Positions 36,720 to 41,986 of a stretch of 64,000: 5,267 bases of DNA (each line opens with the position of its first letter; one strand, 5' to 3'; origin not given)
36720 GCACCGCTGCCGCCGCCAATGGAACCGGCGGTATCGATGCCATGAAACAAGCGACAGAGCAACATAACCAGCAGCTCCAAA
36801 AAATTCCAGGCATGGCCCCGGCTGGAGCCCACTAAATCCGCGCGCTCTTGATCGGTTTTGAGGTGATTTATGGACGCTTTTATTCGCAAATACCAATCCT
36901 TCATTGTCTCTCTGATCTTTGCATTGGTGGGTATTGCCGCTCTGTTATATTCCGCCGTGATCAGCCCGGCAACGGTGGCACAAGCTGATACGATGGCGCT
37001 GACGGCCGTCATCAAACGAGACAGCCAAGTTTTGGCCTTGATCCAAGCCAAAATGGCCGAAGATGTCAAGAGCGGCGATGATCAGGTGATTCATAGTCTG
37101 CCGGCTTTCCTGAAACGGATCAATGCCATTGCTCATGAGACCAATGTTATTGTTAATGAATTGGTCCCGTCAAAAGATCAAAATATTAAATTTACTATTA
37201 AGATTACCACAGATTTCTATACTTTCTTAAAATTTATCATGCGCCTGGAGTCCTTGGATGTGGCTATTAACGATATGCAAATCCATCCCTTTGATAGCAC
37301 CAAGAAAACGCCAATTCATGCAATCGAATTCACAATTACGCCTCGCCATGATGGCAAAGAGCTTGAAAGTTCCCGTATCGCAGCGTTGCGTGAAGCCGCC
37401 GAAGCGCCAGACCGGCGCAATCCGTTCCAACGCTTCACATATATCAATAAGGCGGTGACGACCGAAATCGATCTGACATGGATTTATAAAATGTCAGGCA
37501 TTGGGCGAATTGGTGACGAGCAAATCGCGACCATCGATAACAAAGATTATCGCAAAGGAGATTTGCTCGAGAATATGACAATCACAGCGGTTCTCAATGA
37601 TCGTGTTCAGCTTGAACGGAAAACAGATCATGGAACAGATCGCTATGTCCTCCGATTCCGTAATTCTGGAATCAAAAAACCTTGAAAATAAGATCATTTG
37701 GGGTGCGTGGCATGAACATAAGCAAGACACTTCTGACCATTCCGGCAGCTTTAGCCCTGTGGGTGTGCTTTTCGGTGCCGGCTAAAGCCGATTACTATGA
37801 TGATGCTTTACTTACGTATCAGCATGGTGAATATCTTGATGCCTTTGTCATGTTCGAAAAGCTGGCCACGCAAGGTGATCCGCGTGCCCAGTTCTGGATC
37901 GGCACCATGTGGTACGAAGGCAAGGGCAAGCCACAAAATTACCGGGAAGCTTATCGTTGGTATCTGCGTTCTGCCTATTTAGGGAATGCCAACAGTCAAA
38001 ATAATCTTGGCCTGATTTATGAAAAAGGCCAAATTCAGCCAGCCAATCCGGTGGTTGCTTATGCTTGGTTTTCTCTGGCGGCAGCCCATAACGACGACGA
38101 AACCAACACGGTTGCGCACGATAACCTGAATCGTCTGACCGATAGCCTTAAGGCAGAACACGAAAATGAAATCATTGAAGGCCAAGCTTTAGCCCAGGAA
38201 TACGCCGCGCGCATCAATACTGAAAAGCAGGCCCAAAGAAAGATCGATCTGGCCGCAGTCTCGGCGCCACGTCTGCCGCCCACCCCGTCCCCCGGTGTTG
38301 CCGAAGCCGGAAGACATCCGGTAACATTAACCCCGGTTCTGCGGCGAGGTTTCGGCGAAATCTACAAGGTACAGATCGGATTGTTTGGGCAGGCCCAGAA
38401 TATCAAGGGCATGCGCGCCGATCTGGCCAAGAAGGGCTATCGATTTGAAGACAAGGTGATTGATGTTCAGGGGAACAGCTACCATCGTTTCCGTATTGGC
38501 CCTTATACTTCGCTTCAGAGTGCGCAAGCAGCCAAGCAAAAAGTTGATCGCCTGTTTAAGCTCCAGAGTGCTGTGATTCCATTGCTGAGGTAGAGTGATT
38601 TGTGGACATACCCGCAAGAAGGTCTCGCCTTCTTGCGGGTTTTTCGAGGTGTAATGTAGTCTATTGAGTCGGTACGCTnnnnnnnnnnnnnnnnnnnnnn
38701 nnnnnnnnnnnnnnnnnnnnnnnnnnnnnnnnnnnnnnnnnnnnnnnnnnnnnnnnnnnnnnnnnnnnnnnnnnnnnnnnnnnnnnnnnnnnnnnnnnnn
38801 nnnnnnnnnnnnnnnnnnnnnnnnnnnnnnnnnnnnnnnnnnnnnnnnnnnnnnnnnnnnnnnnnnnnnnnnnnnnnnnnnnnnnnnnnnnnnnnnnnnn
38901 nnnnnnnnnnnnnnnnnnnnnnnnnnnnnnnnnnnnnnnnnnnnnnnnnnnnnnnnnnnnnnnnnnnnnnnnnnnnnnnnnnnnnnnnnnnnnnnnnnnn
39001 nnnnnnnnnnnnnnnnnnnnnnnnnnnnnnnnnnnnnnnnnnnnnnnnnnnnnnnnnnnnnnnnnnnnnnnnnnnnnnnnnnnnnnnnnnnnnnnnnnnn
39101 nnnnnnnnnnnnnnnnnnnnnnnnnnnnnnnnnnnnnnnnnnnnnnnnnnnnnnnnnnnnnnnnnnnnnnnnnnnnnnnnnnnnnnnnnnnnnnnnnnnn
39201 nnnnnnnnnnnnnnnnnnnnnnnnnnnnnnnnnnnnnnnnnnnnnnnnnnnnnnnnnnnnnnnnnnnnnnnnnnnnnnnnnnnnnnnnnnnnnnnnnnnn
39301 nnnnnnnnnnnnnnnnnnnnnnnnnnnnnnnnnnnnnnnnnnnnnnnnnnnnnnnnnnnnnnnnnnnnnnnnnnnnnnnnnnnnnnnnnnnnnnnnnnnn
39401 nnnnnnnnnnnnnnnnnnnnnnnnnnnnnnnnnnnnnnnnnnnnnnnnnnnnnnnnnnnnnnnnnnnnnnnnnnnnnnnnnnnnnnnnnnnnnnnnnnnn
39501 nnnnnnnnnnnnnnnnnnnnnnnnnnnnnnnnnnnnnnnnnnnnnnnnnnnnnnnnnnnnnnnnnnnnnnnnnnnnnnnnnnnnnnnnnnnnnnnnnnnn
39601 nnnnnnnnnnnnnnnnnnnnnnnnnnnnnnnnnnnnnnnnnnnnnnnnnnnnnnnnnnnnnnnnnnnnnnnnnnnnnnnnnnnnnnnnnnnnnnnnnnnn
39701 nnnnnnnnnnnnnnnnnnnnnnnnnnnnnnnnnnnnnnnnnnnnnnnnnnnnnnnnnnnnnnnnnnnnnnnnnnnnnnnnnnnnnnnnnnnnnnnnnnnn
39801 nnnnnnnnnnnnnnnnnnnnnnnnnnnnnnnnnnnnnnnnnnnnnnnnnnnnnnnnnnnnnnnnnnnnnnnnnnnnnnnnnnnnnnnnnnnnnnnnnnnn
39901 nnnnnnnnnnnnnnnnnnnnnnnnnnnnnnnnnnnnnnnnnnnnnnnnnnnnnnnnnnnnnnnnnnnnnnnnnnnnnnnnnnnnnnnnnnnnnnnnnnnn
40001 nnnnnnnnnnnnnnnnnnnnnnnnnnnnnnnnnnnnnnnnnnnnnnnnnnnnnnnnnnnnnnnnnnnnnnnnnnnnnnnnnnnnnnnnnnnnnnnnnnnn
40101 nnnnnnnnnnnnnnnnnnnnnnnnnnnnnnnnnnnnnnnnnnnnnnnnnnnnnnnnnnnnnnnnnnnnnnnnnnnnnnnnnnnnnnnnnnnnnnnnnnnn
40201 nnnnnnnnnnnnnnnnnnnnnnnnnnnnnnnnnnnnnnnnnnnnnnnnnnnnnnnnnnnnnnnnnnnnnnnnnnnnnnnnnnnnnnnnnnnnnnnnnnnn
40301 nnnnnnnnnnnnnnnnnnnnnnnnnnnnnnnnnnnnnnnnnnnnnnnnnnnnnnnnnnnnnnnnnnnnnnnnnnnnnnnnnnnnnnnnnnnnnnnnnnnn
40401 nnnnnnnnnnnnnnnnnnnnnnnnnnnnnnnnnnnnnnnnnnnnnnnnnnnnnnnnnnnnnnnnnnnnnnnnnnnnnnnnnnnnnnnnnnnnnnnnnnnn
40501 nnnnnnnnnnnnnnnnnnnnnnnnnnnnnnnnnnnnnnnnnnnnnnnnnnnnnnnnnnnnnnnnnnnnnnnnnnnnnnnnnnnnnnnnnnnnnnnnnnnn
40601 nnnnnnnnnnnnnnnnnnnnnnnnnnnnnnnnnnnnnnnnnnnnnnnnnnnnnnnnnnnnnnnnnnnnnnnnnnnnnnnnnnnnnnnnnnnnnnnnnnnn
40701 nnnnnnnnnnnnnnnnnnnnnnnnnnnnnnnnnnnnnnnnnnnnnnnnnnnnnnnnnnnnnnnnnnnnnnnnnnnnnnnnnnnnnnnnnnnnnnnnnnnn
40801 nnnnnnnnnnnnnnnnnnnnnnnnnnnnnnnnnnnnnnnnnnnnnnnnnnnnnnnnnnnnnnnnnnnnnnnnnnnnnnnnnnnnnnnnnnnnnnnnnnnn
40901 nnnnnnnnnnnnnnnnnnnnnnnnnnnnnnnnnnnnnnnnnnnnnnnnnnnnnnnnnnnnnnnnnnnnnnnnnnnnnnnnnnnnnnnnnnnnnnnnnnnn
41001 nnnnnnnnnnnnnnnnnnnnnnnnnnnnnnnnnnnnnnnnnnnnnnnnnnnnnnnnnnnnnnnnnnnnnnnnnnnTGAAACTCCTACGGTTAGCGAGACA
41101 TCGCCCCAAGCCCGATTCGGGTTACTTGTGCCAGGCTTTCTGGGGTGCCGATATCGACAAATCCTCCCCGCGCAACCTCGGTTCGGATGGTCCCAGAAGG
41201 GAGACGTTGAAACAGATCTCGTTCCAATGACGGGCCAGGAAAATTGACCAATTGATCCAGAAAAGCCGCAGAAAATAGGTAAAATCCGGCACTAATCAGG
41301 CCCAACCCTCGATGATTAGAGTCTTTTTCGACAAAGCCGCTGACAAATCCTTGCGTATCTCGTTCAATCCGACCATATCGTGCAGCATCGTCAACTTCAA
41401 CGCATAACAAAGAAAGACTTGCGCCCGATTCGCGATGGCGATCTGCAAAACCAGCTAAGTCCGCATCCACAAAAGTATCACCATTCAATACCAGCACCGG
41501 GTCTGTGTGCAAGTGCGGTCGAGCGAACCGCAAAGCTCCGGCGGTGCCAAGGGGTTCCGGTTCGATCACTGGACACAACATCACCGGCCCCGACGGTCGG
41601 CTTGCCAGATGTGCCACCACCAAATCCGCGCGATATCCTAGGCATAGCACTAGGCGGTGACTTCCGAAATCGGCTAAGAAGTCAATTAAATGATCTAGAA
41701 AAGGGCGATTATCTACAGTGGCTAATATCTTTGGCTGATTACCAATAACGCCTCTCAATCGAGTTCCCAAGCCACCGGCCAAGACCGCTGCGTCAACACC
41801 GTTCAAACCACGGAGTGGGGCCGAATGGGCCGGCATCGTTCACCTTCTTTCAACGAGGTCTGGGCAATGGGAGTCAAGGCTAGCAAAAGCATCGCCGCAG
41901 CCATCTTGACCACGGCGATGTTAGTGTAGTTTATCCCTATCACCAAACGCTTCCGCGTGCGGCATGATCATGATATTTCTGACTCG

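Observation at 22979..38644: Compact, co-directional T4P/T2SS-like machine with fused alignment-complex genes and no retraction ATPase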

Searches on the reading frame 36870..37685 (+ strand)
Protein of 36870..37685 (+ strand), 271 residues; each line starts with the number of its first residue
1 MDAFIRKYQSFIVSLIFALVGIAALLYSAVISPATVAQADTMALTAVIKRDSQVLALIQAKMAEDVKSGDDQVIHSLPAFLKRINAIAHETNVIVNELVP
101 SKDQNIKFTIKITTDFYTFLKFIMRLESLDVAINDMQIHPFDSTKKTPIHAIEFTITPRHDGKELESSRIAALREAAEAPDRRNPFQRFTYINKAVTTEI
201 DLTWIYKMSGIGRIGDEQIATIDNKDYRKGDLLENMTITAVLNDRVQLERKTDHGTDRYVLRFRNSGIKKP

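Call 5: search_protein_families(library=pfam, proteins=[window:36870-37685:+], max_evalue=0.01)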
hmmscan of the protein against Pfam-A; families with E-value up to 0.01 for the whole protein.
window:36870-37685:+ (271 aa): 2 families
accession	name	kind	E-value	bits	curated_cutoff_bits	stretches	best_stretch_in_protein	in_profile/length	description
PF23862.1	CdsD_C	-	0.00099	19.5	27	1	206-250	3-48/56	CdsD C-terminal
PF04612.17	T2SSM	-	0.0013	19.4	27.8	1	15-142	20-145/160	Type II secretion system (T2SS), protein M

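Call 7: search_protein_families(library=ncbifam, proteins=[window:36870-37685:+], max_evalue=0.01)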
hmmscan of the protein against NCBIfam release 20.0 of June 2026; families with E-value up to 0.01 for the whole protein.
window:36870-37685:+ (271 aa): 1 family
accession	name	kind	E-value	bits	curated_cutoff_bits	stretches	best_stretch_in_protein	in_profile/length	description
TIGR02500.1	type_III_yscD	equivalog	0.0021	17.1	86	0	209-251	361-405/413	type III secretion system inner membrane ring subunit SctD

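Call 30: search_solved_structures(query=window:36870-37685:+, max_evalue=10, show_alignments=3)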
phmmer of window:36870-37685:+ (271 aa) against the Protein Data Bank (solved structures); distinct sequences matched with E-value up to 10: 0.

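Call 51: search_solved_structures(query=A3, max_evalue=10, show_alignments=3)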
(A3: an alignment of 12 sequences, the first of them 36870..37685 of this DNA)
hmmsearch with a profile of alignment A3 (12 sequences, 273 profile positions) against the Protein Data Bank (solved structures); distinct sequences matched with E-value up to 10: 1.
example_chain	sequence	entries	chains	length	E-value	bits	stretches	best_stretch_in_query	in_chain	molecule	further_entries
2v66_B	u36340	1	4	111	0.15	14.7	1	25-91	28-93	NUCLEAR DISTRIBUTION PROTEIN NUDE-LIKE 1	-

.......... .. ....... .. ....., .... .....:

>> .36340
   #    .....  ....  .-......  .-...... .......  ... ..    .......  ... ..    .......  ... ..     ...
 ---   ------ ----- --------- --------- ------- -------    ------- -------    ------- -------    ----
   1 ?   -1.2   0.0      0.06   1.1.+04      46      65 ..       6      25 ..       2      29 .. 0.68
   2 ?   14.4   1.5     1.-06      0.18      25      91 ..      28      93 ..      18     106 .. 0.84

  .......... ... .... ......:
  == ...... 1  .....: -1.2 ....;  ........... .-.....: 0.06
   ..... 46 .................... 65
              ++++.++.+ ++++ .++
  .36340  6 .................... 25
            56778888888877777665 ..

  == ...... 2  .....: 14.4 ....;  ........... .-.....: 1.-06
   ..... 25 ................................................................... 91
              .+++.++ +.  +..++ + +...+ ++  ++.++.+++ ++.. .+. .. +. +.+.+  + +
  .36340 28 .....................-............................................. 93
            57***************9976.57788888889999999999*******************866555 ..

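Call 52: search_protein_families(library=pfam, alignment_id=A3, max_evalue=0.1)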
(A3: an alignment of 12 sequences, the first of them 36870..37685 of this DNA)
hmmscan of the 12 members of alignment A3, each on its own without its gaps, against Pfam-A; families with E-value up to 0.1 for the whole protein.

A. member 1, window:36870-37685:+ (271 aa): 2 families
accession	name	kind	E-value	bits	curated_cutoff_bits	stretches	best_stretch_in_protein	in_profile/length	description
PF23862.1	CdsD_C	-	0.00099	19.5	27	1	206-250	3-48/56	CdsD C-terminal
PF04612.17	T2SSM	-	0.0013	19.4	27.8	1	15-142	20-145/160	Type II secretion system (T2SS), protein M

B. families by the number of members that match (of 12 scanned): 11 families
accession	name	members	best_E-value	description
PF04612.17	T2SSM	5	6.1e-06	Type II secretion system (T2SS), protein M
PF23862.1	CdsD_C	5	9.5e-05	CdsD C-terminal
PF23893.1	Y4YQ_C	3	0.00027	Uncharacterised protein Y4YQ C-terminal domain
PF16537.11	T2SSB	2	0.0037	Type II secretion system protein B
PF11356.14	T2SSC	1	0.0054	Type II secretion system protein C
PF04350.18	PilO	1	0.025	Pilus assembly protein, PilO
PF04505.17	CD225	1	0.034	Interferon-induced transmembrane protein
PF18504.6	Csm1_N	1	0.035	Csm1 N-terminal domain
PF20072.4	DUF6468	1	0.048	Domain of unknown function (DUF6468)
PF11932.13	DUF3450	1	0.082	Protein of unknown function (DUF3450)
PF02183.23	HALZ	1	0.084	Homeobox associated leucine zipper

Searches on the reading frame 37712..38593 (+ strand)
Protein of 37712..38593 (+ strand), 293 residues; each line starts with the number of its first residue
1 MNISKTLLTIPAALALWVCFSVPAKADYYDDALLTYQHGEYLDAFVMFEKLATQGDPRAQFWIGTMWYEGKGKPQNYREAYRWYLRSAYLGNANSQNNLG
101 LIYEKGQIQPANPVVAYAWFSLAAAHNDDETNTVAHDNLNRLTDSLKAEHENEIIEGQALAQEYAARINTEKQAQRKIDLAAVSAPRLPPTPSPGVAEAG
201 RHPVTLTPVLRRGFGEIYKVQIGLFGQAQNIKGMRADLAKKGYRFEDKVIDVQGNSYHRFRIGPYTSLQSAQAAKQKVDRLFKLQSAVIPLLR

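Call 5: search_protein_families(library=pfam, proteins=[window:37712-38593:+], max_evalue=0.01)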
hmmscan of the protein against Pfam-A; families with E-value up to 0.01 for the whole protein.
window:37712-38593:+ (293 aa): 2 families
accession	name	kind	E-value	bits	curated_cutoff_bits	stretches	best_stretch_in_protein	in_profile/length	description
PF08238.18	Sel1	-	7.4e-15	55.3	30.7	2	57-92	1-36/36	Sel1 repeat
PF05036.18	SPOR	-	7.9e-10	39.4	21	1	217-288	4-74/76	SPOR domain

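Call 7: search_protein_families(library=ncbifam, proteins=[window:37712-38593:+], max_evalue=0.01)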
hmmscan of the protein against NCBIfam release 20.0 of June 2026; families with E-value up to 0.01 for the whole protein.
window:37712-38593:+ (293 aa): 5 families
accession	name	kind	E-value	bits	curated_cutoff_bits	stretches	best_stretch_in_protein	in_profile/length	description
NF033786.1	phenyl_MerG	equivalog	2.7e-09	37.3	350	1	47-167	91-213/217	phenylmercury resistance protein MerG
NF038194.1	AlgK_TPR_lipo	equivalog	0.00013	20.8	700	1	36-148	274-387/448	alginate biosynthesis TPR repeat lipoprotein AlgK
NF007953.1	PRK10672.1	equivalog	0.00015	21.4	201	1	129-288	217-358/362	endolytic peptidoglycan transglycosylase RlpA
TIGR02552.1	LcrH_SycD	equivalog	0.00055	19.7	104.8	1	28-92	21-83/136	SycD/LcrH family type III secretion system chaperone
NF008641.0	PRK11633.1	equivalog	0.0031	17.9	150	1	148-288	90-222/228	cell division protein DedD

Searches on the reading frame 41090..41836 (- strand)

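Call 33: search_protein_families(library=pfam, proteins=[window:41090-41836:-], max_evalue=0.001)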
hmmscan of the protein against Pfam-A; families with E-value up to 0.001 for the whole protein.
window:41090-41836:- (248 aa): 2 families
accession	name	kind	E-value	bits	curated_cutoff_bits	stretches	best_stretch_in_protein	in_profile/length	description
PF00483.29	NTP_transferase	-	1.9e-27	96.8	21.2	1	17-239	3-239/245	Nucleotidyl transferase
PF12804.13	NTP_transf_3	-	4.3e-11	43.7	27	1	16-140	1-117/160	MobA-like NTP transferase domain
